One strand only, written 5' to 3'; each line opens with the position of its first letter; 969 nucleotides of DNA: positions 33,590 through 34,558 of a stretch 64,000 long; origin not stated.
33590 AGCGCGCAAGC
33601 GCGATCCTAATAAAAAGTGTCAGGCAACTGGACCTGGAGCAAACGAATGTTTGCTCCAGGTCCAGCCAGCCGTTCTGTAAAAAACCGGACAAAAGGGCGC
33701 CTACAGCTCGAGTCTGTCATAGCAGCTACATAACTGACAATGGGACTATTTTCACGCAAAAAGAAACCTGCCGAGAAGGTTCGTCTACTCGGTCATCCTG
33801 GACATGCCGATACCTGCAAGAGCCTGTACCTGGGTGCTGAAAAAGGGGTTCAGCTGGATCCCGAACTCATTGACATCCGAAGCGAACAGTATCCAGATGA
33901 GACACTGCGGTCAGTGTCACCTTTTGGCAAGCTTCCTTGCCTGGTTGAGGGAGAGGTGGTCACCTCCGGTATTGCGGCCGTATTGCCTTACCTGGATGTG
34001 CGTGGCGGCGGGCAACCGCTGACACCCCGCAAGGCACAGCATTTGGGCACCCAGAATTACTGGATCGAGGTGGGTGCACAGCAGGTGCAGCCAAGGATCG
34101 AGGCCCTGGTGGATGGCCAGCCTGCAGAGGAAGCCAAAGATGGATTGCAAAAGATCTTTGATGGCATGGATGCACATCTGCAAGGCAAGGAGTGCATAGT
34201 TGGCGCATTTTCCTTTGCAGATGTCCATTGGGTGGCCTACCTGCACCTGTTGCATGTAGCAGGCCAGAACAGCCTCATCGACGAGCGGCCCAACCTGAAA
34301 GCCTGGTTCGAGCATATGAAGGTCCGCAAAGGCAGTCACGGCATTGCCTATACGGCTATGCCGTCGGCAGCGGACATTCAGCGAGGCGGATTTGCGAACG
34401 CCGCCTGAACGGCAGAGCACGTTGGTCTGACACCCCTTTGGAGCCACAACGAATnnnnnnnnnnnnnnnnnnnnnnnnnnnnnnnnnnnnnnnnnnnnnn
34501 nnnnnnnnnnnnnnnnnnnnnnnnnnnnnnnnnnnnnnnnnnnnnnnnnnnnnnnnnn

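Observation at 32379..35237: Three tandem divergent GST-fold paralogs with N-terminal extensions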

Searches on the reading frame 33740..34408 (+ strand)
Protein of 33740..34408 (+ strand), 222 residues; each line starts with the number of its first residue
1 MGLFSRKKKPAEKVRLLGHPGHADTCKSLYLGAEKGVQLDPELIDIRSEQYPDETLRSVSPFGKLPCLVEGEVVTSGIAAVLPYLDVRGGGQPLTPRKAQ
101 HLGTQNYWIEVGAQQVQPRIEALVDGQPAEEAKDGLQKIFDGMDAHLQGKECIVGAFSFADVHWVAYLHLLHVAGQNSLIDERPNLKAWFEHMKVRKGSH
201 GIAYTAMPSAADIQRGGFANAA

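Call 3: search_protein_families(library=pfam, proteins=[window:33740-34408:+], max_evalue=0.1)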
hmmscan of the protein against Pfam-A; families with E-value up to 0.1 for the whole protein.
window:33740-34408:+ (222 aa): 6 families
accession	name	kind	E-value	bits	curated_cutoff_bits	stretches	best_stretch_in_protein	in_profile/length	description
PF00043.30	GST_C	-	5.5e-07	30.2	20.7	1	129-193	24-89/93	Glutathione S-transferase, C-terminal domain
PF13410.11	GST_C_2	-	7.4e-05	23.2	24.9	1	130-191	5-68/69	Glutathione S-transferase, C-terminal domain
PF14497.11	GST_C_3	-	0.00068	20.2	21.6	1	131-196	26-94/104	Glutathione S-transferase, C-terminal domain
PF13409.12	GST_N_2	-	0.0016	19.4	25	1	33-86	13-68/70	Glutathione S-transferase, N-terminal domain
PF02798.26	GST_N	-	0.042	14.6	20.9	1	13-74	2-63/76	Glutathione S-transferase, N-terminal domain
PF13417.12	GST_N_3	-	0.059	14.1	22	1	40-88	23-70/75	Glutathione S-transferase, N-terminal domain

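Call 5: search_protein_families(library=ncbifam, proteins=[window:33740-34408:+], max_evalue=0.1)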
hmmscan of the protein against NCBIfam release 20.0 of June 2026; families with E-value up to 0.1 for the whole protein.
window:33740-34408:+ (222 aa): 5 families
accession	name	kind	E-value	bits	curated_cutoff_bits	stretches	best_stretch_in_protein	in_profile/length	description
NF007016.1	PRK09481.1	equivalog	0.00019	20.9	314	1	33-143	30-139/209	stringent starvation protein SspA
NF050814.1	FtsZBindFzlA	equivalog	0.001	18.9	300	1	52-198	40-205/228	FtsZ-binding protein FzlA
NF007831.0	PRK10542.1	equivalog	0.0042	16.7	198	1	54-196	41-188/201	glutathione transferase GstA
TIGR01262.1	maiA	equivalog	0.026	14.1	171.05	1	40-118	26-106/211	maleylacetoacetate isomerase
NF011693.0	PRK15113.1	equivalog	0.037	13.7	150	0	33-87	27-81/214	glutathione transferase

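Call 51: search_solved_structures(query=window:33740-34408:+, max_evalue=0.01, show_alignments=1)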
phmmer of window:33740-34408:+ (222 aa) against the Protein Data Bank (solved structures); distinct sequences matched with E-value up to 0.01: 44.
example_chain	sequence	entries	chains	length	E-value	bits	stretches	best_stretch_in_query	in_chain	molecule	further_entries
6to3_AAA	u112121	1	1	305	6.5e-14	55.3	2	34-211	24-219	Glutathione transferase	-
1aw9_A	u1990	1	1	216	6.6e-12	48.7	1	15-198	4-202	GLUTATHIONE S-TRANSFERASE III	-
5f06_A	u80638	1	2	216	5.2e-11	45.8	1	16-198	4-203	Glutathione S-transferase family protein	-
6ezy_A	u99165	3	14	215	1.1e-08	38.2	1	20-196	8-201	Glutathione S-transferase F9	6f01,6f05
7za4_A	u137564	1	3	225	7.1e-08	35.6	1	34-211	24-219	Glutathione transferase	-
7za5_B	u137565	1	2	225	1.4e-07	34.6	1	34-211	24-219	Glutathione transferase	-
9sn7_A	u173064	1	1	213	1.9e-07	34.2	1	33-196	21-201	glutathione transferase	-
5f07_A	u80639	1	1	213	1.9e-07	34.2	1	33-196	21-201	Putative glutathione S-transferase family protein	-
8agq_A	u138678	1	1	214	1.9e-07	34.2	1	33-196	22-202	Glutathione transferase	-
6riv_B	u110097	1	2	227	2.1e-07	34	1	34-211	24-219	Glutathione transferase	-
7odm_AAA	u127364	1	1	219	2.3e-07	33.9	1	34-209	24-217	Glutathione transferase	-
6zb6_A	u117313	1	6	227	2.7e-07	33.6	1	35-211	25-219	Glutathione transferase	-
6tk8_AAA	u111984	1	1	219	2.9e-07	33.6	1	34-209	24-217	Glutathione transferase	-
5a4u_A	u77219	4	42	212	3e-07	33.5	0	14-94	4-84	GLUTATHIONE S-TRANSFERASE F2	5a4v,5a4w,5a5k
6tjs_AAA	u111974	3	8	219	3.1e-07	33.5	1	34-209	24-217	Glutathione transferase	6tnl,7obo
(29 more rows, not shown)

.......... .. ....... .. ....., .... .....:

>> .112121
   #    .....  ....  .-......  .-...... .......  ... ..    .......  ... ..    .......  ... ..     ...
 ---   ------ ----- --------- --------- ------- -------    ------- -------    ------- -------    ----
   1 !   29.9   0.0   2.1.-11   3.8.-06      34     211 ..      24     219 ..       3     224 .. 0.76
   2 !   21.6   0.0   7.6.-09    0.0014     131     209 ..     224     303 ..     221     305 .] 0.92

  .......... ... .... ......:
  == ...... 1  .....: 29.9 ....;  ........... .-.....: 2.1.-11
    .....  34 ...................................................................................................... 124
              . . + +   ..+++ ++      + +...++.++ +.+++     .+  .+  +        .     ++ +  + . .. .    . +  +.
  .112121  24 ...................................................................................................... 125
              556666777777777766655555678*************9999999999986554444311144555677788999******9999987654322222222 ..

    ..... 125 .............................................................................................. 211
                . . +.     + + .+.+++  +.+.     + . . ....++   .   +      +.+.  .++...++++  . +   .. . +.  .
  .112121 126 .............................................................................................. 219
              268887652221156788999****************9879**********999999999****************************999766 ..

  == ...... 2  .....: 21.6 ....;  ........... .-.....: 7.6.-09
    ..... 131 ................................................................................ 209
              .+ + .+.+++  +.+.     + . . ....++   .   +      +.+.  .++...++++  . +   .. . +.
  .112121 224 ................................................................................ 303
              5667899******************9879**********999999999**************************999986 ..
